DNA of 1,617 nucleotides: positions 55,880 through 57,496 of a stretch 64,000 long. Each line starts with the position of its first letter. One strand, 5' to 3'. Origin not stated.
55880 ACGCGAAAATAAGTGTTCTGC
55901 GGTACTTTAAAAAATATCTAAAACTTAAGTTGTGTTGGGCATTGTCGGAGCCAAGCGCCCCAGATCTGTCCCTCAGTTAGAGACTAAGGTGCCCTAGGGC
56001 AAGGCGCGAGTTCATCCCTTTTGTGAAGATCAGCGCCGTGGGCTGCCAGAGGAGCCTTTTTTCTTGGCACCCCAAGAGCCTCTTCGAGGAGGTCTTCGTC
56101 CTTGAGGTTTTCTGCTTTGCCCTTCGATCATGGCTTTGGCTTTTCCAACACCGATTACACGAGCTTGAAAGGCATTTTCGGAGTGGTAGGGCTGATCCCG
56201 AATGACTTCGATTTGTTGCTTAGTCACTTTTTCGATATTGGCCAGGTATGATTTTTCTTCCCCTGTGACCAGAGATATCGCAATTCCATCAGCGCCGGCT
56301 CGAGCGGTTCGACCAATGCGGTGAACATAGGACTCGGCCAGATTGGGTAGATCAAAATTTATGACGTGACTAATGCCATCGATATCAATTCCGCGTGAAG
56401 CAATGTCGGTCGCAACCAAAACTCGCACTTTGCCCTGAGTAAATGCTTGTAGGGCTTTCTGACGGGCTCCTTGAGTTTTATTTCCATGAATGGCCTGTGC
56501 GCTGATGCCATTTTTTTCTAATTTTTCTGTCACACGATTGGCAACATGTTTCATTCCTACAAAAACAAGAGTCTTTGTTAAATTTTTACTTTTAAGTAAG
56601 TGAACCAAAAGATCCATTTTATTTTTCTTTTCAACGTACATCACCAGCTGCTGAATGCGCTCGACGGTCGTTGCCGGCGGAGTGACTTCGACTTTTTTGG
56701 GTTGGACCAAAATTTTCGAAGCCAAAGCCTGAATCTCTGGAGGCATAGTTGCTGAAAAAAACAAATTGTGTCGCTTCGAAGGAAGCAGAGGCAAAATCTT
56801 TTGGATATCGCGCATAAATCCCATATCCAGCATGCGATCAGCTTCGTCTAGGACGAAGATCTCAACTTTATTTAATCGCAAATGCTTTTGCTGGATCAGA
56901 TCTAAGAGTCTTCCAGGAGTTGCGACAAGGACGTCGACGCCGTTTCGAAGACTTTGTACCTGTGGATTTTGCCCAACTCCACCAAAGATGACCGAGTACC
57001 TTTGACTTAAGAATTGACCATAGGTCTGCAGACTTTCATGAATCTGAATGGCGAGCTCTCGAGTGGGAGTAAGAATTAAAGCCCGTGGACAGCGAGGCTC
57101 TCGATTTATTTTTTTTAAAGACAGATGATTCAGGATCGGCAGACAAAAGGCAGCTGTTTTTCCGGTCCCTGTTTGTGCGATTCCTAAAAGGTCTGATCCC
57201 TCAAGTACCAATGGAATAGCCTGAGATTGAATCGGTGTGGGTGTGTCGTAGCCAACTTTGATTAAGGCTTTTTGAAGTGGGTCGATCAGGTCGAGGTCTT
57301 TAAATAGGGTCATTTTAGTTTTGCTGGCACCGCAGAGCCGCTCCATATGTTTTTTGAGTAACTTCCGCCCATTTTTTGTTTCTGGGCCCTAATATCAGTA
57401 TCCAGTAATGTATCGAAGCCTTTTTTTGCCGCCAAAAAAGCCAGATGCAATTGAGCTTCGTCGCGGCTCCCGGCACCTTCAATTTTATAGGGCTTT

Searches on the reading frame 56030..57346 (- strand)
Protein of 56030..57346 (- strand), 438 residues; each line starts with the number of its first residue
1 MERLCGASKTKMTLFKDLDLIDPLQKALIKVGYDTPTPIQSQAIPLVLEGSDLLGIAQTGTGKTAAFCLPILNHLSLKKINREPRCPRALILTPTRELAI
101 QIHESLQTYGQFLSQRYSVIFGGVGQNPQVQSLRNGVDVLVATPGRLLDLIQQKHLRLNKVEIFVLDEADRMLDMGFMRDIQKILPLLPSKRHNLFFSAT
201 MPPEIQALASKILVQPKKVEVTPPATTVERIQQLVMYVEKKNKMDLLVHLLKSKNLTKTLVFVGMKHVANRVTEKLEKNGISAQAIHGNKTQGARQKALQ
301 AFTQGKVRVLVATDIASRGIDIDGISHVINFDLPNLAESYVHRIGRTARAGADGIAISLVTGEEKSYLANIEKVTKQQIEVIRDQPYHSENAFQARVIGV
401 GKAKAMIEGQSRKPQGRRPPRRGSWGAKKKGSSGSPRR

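Call 64: search_protein_families(library=pfam, proteins=[window:56030-57346:-], max_evalue=0.00001)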
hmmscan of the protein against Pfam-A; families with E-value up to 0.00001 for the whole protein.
window:56030-57346:- (438 aa): 3 families
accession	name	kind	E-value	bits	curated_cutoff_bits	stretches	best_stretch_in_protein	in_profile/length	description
PF00270.35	DEAD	-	1.5e-52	178.2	26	1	37-207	1-166/167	DEAD/DEAH box helicase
PF00271.37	Helicase_C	-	7.3e-32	110.3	23.5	1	243-351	2-110/110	Helicase conserved C-terminal domain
PF04851.21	ResIII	-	5.5e-10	39.8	22.5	1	56-201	29-162/164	Type III restriction enzyme, res subunit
